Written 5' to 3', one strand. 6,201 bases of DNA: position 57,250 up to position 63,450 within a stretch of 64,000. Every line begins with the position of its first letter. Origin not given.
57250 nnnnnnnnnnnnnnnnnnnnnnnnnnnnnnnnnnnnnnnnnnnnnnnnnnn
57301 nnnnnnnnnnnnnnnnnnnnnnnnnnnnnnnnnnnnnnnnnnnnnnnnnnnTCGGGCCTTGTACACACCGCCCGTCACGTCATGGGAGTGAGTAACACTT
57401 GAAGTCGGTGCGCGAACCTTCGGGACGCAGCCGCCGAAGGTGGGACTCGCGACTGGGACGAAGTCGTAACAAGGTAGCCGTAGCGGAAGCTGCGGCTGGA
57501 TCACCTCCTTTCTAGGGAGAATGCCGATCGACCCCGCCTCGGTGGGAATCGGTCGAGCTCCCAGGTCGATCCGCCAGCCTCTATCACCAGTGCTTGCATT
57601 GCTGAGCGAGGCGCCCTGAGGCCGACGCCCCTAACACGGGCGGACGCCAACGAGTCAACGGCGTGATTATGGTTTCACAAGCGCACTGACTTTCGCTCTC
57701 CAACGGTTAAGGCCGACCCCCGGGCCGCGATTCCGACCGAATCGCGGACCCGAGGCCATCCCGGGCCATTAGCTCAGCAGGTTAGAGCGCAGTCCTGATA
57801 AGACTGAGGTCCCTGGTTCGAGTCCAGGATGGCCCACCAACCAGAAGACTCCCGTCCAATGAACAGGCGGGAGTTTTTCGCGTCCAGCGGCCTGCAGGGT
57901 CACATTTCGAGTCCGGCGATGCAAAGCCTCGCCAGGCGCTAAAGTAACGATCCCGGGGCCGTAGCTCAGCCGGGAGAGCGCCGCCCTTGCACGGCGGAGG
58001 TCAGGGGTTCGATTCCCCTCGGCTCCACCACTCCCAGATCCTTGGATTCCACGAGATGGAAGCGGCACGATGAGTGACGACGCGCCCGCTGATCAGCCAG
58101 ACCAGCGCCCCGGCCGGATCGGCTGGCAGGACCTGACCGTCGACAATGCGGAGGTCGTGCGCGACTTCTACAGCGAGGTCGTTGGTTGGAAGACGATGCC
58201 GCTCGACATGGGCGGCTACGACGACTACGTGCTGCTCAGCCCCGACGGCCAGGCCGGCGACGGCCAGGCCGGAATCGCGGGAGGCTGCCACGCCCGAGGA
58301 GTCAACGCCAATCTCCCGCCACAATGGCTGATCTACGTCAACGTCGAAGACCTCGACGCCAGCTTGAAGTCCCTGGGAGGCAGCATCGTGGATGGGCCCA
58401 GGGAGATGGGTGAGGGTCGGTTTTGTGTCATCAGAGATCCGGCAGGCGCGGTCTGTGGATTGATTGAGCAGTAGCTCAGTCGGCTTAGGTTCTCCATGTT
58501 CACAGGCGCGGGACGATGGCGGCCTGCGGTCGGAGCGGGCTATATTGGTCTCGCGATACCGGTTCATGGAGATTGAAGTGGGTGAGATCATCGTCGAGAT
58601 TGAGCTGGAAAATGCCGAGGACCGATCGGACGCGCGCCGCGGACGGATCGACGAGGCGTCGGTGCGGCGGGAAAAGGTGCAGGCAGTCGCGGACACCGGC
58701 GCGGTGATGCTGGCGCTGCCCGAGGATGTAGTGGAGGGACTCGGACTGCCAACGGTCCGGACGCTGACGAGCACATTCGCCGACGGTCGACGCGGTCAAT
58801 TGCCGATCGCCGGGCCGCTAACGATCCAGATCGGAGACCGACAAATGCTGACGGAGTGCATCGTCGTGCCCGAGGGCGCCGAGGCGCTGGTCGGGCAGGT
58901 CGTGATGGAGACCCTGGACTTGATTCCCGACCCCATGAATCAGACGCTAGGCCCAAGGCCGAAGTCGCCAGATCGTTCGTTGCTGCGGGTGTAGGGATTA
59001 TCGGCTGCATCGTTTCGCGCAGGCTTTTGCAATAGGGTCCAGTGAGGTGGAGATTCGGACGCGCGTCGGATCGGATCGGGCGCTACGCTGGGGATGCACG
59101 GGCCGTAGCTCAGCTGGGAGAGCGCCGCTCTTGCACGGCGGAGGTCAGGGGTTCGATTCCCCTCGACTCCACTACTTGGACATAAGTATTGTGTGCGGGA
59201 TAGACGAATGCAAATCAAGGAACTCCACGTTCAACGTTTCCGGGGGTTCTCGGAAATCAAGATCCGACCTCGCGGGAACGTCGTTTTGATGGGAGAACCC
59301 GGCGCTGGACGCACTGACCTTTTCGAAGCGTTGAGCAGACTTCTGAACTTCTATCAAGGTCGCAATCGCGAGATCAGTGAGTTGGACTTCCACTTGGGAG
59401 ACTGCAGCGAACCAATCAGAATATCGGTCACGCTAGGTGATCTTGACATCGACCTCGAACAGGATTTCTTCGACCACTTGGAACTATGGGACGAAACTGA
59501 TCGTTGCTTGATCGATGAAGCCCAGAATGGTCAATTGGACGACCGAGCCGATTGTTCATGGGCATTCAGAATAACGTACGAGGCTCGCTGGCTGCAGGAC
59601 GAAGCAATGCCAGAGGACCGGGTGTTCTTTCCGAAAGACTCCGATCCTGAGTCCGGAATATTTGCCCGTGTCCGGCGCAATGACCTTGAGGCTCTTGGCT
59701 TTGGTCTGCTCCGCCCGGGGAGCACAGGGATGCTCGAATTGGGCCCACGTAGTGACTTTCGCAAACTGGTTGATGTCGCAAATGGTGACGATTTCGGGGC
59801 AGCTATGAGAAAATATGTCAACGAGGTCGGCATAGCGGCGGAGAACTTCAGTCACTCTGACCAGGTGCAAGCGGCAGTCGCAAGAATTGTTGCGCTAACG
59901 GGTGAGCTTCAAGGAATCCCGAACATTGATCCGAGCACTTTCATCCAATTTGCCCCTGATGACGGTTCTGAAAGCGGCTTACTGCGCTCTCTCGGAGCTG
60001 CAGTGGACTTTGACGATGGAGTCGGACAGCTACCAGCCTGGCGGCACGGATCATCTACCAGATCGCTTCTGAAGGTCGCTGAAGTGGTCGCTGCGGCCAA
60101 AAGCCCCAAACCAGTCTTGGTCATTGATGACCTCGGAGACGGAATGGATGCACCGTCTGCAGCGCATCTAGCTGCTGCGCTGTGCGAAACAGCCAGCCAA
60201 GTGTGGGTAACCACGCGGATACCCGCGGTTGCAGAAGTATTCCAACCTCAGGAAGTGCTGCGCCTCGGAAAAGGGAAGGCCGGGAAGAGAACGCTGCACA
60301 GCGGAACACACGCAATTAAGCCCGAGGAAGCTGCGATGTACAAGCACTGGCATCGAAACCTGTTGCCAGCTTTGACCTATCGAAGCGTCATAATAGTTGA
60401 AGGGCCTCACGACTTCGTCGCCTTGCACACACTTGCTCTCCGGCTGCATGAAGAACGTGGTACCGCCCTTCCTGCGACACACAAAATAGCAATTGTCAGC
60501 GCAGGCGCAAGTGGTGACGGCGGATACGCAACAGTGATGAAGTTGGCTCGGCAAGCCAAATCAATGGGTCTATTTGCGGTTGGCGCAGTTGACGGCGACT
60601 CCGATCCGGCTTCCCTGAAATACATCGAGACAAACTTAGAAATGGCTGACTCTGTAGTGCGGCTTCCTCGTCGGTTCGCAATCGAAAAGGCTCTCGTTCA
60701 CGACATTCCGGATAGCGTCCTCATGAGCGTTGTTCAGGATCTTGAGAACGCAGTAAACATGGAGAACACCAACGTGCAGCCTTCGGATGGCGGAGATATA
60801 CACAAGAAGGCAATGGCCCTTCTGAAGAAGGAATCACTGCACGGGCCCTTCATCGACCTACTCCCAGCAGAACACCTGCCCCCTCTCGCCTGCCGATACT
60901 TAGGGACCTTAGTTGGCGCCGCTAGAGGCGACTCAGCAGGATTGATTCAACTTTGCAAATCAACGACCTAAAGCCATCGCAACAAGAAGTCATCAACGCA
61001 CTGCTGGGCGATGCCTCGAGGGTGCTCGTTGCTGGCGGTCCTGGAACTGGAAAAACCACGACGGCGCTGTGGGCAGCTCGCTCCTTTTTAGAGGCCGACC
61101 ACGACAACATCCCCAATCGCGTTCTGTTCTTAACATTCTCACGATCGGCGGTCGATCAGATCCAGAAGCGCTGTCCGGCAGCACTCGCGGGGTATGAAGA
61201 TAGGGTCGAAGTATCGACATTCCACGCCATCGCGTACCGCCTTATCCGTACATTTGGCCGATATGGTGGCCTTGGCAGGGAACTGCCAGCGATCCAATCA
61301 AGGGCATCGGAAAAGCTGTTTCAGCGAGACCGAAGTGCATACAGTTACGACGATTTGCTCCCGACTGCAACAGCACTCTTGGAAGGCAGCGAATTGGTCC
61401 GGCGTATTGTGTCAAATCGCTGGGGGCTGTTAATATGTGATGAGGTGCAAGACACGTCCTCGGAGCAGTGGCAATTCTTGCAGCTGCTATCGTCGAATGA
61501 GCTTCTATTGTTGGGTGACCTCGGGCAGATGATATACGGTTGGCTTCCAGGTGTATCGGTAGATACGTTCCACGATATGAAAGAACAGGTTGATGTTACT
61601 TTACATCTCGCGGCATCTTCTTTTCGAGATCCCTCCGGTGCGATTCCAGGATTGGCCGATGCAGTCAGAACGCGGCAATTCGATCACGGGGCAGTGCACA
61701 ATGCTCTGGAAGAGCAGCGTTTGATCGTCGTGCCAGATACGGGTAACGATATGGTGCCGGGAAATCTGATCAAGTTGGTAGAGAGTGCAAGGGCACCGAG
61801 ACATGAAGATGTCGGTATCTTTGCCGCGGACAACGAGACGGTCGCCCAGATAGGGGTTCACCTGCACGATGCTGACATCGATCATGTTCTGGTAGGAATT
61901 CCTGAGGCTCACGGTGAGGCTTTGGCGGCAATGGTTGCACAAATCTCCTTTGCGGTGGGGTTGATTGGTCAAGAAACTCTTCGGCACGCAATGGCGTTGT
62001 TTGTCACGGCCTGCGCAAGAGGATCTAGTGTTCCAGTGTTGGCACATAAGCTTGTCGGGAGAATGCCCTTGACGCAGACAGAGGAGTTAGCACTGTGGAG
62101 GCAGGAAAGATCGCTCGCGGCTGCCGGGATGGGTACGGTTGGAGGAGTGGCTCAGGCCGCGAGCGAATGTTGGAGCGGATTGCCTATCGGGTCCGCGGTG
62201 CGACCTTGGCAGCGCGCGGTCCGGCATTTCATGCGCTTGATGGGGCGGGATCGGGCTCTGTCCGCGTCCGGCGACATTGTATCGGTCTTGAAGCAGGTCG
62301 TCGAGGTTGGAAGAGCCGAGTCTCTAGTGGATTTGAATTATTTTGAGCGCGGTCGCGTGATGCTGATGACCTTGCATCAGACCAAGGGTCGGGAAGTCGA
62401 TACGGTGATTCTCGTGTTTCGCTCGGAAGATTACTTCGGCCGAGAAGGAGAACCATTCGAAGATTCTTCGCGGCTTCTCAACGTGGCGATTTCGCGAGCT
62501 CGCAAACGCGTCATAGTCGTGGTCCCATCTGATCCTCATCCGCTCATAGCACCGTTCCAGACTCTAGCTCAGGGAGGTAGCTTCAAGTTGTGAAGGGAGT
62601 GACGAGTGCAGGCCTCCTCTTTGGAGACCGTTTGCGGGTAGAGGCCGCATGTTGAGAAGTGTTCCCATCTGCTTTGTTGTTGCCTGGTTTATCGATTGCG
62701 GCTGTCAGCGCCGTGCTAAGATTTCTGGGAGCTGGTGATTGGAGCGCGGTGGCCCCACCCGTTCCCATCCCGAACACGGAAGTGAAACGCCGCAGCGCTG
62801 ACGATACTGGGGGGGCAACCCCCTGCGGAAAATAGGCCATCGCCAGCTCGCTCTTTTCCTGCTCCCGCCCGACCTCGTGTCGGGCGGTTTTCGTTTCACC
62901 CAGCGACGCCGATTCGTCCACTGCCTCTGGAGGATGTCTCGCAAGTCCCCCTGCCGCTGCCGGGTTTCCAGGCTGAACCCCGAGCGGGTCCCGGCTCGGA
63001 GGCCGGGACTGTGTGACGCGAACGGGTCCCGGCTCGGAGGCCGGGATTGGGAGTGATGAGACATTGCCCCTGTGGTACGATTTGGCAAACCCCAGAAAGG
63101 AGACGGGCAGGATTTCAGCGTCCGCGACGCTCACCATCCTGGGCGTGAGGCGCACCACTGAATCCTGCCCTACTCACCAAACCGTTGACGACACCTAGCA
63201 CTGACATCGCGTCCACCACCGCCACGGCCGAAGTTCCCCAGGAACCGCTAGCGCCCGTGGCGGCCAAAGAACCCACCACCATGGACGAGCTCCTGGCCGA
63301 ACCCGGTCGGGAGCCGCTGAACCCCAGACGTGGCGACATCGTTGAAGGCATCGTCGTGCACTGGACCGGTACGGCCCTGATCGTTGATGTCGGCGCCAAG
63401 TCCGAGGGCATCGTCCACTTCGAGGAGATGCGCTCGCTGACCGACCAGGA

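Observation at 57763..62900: Lower-GC Gabija-like defence operon (OLD ATPase/TOPRIM nuclease + UvrD-like helicase) embedded inside an rRNA operon, between 16S-tRNA-Ile-tRNA-Ala and 5S rRNA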

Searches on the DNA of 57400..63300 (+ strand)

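Call 9: search_rna_families(source=window, start=57400, end=63300, threshold=evalue, max_evalue=5)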
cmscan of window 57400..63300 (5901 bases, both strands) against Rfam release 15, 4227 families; matches with E-value up to 5: 9.
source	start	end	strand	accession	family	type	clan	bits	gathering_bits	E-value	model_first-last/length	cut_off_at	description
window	57400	57511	+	RF00177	SSU_rRNA_bacteria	Gene; rRNA;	CL00111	96.9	50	2.1e-27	1422-1533/1533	5'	Bacterial small subunit ribosomal RNA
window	62731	62848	+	RF00001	5S_rRNA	Gene; rRNA;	CL00113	88.1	38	1.5e-18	1-120/120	no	5S ribosomal RNA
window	57763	57836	+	RF00005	tRNA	Gene; tRNA;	CL00001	70.5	29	2.1e-14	1-71/71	no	tRNA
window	59099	59171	+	RF00005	tRNA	Gene; tRNA;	CL00001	56.2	29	1.9e-10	1-71/71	no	tRNA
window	57955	58030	+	RF00023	tmRNA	Gene;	CL00001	45.3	47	8.3e-16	1-374/374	no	transfer-messenger RNA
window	57955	58028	-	RF04354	Plastid-ycf2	Cis-reg;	-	26.4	65.7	0.032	1-75/75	no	Plastid-ycf2 5UTR RNA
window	59147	59204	+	RF04321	tmRNA_permuted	Gene;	-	22.4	47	0.15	36-94/213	no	permuted transfer-messenger RNA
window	57961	58030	+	RF00233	Tymo_tRNA-like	Cis-reg;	-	20.7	40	0.52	1-84/84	no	Tymovirus/Pomovirus/Furovirus tRNA-like 3' UTR element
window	58003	58157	+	RF04321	tmRNA_permuted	Gene;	-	19.3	47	0.77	36-93/213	no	permuted transfer-messenger RNA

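Call 18: search_rna_families(sources=[L003, L007, L020, L036, L047, L063, L044], threshold=gathering)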
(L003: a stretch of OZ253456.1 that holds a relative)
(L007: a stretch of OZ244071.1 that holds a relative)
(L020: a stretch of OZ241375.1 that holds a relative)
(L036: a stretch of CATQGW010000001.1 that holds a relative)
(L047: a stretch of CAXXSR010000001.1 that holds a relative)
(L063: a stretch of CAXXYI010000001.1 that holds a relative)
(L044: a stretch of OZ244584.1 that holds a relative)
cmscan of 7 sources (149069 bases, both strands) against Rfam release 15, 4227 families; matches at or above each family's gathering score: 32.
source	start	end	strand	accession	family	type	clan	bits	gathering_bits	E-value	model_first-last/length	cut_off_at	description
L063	6229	9177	+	RF02541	LSU_rRNA_bacteria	Gene; rRNA;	CL00112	2772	50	0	1-2925/2925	no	Bacterial large subunit ribosomal RNA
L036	1451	2945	+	RF00177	SSU_rRNA_bacteria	Gene; rRNA;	CL00111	1544.5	50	0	1-1533/1533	no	Bacterial small subunit ribosomal RNA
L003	3709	5207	+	RF00177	SSU_rRNA_bacteria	Gene; rRNA;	CL00111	1536.1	50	0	1-1533/1533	no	Bacterial small subunit ribosomal RNA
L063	4113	5597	+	RF00177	SSU_rRNA_bacteria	Gene; rRNA;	CL00111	1535.8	50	0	1-1533/1533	no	Bacterial small subunit ribosomal RNA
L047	7765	9265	+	RF00177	SSU_rRNA_bacteria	Gene; rRNA;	CL00111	1532.7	50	0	1-1533/1533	no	Bacterial small subunit ribosomal RNA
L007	6355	7853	+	RF00177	SSU_rRNA_bacteria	Gene; rRNA;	CL00111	1532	50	0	1-1533/1533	no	Bacterial small subunit ribosomal RNA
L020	3103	4602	+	RF00177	SSU_rRNA_bacteria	Gene; rRNA;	CL00111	1525.2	50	0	1-1533/1533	no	Bacterial small subunit ribosomal RNA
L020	5000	5179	+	RF00174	Cobalamin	Cis-reg; riboswitch;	CL00101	97.4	31.5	1.1e-22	1-189/189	no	Cobalamin riboswitch aptamer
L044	9617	9734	+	RF00001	5S_rRNA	Gene; rRNA;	CL00113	94.8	38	6.4e-19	1-120/120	no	5S ribosomal RNA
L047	9674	9791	+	RF00001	5S_rRNA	Gene; rRNA;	CL00113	94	38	1.1e-18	1-120/120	no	5S ribosomal RNA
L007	9596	9713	+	RF00001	5S_rRNA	Gene; rRNA;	CL00113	91.5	38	4.8e-18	1-120/120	no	5S ribosomal RNA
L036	9636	9753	+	RF00001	5S_rRNA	Gene; rRNA;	CL00113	90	38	1.2e-17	1-120/120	no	5S ribosomal RNA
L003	9513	9630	+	RF00001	5S_rRNA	Gene; rRNA;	CL00113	88.1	38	3.8e-17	1-120/120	no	5S ribosomal RNA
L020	9635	9752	+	RF00001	5S_rRNA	Gene; rRNA;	CL00113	86.7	38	9.2e-17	1-120/120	no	5S ribosomal RNA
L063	9550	9667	+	RF00001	5S_rRNA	Gene; rRNA;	CL00113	81.7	38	1.9e-15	1-120/120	no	5S ribosomal RNA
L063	5934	6006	+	RF00005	tRNA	Gene; tRNA;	CL00001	73.1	29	1e-13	1-71/71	no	tRNA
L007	8234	8306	+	RF00005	tRNA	Gene; tRNA;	CL00001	70.6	29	4.8e-13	1-71/71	no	tRNA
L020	8601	8673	+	RF00005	tRNA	Gene; tRNA;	CL00001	70.6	29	4.8e-13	1-71/71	no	tRNA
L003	5461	5534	+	RF00005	tRNA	Gene; tRNA;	CL00001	70.5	29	5.2e-13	1-71/71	no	tRNA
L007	8060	8133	+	RF00005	tRNA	Gene; tRNA;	CL00001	70.5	29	5.2e-13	1-71/71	no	tRNA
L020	4819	4892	+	RF00005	tRNA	Gene; tRNA;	CL00001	70.5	29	5.2e-13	1-71/71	no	tRNA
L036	3129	3202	+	RF00005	tRNA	Gene; tRNA;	CL00001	70.5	29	5.2e-13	1-71/71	no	tRNA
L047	9451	9524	+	RF00005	tRNA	Gene; tRNA;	CL00001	70.5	29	5.2e-13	1-71/71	no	tRNA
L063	5837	5910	+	RF00005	tRNA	Gene; tRNA;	CL00001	70.5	29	5.2e-13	1-71/71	no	tRNA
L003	5653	5725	+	RF00005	tRNA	Gene; tRNA;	CL00001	69.8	29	8.1e-13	1-71/71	no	tRNA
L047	274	347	+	RF00005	tRNA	Gene; tRNA;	CL00001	67.9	29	2.7e-12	1-71/71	no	tRNA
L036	9514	9586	+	RF00005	tRNA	Gene; tRNA;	CL00001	66.9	29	5e-12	1-71/71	no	tRNA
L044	6011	6083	+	RF00005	tRNA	Gene; tRNA;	CL00001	66.9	29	5e-12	1-71/71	no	tRNA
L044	9435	9507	+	RF00005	tRNA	Gene; tRNA;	CL00001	66.9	29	5e-12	1-71/71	no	tRNA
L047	9554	9626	+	RF00005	tRNA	Gene; tRNA;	CL00001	66.6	29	6.5e-12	1-71/71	no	tRNA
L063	9341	9412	+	RF00005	tRNA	Gene; tRNA;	CL00001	64.7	29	2.1e-11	1-71/71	no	tRNA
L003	6470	6542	+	RF00005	tRNA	Gene; tRNA;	CL00001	30.8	29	0.045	1-71/71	no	tRNA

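Call 66: search_rna_families(source=L087, threshold=gathering)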
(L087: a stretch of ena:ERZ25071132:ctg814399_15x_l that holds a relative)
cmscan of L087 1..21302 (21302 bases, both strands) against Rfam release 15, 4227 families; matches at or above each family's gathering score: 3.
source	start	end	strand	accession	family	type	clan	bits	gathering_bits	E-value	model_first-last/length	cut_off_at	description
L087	12603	15603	-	RF02541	LSU_rRNA_bacteria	Gene; rRNA;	CL00112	2622.5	50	0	1-2925/2925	no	Bacterial large subunit ribosomal RNA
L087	12426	12497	-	RF00005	tRNA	Gene; tRNA;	CL00001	66.9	29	7.2e-13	1-71/71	no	tRNA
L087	7904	7976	-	RF00005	tRNA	Gene; tRNA;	CL00001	65.9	29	1.4e-12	1-71/71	no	tRNA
